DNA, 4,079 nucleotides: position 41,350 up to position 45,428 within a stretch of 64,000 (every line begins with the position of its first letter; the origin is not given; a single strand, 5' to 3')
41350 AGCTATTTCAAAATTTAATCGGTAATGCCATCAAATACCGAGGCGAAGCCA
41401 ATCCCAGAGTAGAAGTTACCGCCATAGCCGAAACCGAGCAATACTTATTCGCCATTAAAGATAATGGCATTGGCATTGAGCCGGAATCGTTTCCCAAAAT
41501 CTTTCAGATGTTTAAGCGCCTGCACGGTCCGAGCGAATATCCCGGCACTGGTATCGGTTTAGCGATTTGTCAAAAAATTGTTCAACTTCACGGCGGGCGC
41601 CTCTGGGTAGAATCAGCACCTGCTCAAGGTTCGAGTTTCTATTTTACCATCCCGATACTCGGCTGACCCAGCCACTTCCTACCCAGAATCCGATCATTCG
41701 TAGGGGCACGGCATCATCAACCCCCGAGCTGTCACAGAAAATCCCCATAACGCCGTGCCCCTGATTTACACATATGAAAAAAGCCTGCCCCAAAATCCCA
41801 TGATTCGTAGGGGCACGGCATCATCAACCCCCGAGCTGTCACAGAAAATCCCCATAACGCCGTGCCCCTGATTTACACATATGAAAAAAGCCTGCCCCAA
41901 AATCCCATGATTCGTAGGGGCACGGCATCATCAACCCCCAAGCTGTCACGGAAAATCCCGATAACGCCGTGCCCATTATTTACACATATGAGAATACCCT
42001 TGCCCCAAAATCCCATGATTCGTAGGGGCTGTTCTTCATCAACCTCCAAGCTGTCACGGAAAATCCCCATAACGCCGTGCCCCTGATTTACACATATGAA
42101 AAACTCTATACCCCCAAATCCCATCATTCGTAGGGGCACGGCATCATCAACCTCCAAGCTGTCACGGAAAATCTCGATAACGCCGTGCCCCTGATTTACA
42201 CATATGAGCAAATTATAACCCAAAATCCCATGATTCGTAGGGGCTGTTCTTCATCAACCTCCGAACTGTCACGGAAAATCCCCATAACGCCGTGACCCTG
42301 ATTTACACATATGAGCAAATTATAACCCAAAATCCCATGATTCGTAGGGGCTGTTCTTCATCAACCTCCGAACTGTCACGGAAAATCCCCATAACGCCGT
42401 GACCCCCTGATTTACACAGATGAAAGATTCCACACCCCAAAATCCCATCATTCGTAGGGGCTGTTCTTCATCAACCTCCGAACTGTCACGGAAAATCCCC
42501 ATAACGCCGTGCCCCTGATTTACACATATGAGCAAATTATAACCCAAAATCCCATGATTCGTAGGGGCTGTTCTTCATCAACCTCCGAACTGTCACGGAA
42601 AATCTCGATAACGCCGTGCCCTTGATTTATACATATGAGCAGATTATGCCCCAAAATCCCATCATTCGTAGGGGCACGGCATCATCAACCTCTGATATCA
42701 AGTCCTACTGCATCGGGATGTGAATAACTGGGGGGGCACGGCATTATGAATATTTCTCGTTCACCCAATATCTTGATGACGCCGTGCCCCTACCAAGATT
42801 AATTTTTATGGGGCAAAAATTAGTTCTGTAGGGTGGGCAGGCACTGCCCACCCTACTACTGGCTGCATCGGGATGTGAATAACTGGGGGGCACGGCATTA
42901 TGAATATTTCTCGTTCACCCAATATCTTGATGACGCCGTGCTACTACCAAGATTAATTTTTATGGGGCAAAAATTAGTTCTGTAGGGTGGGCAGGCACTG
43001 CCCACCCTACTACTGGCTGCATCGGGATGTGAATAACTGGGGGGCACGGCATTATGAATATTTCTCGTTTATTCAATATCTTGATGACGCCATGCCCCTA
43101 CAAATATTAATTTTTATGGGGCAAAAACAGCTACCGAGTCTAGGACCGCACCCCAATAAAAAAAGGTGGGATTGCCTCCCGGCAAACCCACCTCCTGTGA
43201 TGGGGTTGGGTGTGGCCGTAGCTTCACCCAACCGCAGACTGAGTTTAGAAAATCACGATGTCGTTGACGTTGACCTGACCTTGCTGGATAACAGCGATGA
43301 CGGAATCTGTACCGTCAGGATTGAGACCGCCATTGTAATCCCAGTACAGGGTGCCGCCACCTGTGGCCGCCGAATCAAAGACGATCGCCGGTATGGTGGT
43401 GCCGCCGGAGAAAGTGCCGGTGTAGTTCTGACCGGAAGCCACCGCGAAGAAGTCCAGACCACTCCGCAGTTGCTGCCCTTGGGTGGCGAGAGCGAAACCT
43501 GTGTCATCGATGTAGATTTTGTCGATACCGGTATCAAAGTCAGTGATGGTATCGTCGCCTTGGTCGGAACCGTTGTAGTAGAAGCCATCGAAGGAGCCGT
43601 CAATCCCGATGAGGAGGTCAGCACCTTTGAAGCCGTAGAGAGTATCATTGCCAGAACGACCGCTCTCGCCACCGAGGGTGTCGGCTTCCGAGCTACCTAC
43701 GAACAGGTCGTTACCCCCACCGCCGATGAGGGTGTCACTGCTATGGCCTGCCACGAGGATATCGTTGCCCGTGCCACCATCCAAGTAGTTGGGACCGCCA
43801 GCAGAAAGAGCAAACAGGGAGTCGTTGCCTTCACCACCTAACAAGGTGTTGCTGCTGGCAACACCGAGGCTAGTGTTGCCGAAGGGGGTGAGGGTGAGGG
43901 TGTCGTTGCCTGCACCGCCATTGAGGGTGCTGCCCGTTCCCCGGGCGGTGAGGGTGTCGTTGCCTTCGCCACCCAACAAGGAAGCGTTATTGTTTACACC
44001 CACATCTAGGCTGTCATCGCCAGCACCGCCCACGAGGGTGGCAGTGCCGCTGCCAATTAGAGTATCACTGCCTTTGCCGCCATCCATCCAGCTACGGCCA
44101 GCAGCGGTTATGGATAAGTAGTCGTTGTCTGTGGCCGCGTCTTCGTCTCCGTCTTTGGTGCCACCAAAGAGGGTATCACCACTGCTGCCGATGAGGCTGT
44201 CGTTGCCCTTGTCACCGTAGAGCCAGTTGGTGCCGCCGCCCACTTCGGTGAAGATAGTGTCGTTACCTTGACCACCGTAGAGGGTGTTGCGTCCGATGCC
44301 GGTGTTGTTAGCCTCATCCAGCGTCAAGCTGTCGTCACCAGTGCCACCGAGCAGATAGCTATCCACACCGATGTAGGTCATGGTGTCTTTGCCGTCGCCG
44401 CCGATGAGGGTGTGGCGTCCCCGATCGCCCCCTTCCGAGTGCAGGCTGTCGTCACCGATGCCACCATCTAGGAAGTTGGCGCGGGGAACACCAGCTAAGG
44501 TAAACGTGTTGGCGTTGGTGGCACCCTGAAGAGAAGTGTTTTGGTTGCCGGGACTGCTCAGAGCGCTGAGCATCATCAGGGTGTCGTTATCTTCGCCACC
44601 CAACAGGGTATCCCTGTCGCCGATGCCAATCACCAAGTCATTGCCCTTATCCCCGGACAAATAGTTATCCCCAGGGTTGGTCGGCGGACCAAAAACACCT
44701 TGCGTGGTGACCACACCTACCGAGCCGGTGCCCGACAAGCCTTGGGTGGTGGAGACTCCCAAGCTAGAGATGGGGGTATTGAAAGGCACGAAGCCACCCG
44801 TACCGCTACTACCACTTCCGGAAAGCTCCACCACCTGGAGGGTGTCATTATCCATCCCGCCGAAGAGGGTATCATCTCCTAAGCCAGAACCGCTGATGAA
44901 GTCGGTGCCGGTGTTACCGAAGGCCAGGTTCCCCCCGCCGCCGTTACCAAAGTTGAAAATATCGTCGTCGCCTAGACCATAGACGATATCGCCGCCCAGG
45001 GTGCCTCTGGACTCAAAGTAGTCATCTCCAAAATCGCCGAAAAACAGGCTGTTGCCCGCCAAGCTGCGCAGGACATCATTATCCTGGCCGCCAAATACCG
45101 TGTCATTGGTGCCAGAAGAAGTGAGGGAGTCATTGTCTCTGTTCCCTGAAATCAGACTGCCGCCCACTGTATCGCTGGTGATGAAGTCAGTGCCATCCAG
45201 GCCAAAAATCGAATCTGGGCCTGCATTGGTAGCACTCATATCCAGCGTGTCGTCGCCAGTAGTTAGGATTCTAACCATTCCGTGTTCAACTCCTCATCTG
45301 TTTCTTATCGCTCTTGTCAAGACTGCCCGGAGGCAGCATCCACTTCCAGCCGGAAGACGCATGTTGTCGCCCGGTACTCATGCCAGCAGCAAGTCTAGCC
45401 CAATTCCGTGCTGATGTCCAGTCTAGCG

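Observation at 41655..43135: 1.5-kb complex tandem-repeat locus: ~10 x 107-bp hairpin units starting inside the 3' end of a hybrid kinase gene, then 3 x ~155-bp units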

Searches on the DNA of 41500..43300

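Call 10: search_rna_families(source=window, start=41500, end=43300, threshold=evalue, max_evalue=10)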
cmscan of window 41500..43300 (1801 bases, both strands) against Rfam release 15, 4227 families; matches with E-value up to 10: 10.
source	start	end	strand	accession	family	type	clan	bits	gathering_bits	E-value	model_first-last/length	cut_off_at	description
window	42978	43014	+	RF03642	MIR5743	Gene; miRNA;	-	19.8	111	1.6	1-81/81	no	MIR5743 microRNA precursor family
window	43030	43108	-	RF04230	mir-9261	Gene; miRNA;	-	18.9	86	1.7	1-92/92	no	mir-9261 microRNA precursor family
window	42133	42191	+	RF02097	mir-1662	Gene; miRNA;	-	18.6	85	2.1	1-66/66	no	mir-1662 microRNA precursor family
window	43026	43103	+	RF00765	mir-337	Gene; miRNA;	-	18.4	80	1.1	1-93/93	no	mir-337 microRNA precursor family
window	42723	42802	+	RF04230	mir-9261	Gene; miRNA;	-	17.9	86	3.2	1-92/92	no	mir-9261 microRNA precursor family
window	43032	43110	+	RF04230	mir-9261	Gene; miRNA;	-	17.8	86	3.4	1-92/92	no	mir-9261 microRNA precursor family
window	43242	43277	+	RF01343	CRISPR-DR33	Gene; CRISPR;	-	16.8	39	3.7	1-37/37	no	CRISPR RNA direct repeat element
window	42662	42799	-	RF00452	MIR172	Gene; miRNA;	-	16.2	70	3.7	1-114/114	no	mir-172 microRNA precursor family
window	42047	42138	-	RF00428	SNORA38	Gene; snRNA; snoRNA; HACA-box;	-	15.5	60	4.4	1-131/131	no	Small nucleolar RNA SNORA38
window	43137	43288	-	RF03028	RT-7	Gene; sRNA;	-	15.1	116.8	0.94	1-191/191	no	RT-7 RNA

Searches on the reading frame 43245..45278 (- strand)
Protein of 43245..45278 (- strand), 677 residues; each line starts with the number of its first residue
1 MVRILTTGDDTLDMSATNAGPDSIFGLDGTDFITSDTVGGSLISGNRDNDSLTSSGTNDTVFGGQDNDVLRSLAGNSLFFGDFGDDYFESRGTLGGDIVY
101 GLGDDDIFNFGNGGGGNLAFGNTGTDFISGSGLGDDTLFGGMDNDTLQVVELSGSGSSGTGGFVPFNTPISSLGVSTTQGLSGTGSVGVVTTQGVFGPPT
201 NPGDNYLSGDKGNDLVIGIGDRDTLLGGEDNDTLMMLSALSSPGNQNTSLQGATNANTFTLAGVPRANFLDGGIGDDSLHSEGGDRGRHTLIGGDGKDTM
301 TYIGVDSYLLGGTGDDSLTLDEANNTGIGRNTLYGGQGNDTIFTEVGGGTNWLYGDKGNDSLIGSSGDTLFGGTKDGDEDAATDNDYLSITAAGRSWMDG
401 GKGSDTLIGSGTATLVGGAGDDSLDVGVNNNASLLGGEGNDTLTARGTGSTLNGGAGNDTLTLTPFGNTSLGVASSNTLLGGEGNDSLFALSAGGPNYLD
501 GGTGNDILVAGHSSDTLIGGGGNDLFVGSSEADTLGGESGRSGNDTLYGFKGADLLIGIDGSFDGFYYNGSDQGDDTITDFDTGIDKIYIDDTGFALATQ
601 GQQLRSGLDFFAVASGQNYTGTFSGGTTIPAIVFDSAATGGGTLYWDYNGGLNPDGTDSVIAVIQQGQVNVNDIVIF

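Call 13: search_protein_families(library=pfam, proteins=[window:43245-45278:-])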
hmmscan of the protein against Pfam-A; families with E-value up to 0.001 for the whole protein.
window:43245-45278:- (677 aa): 1 family
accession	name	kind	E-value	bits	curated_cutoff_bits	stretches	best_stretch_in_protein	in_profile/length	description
PF00353.25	HemolysinCabind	-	2.7e-32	110.7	23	3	500-535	1-36/36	RTX calcium-binding nonapeptide repeat (4 copies)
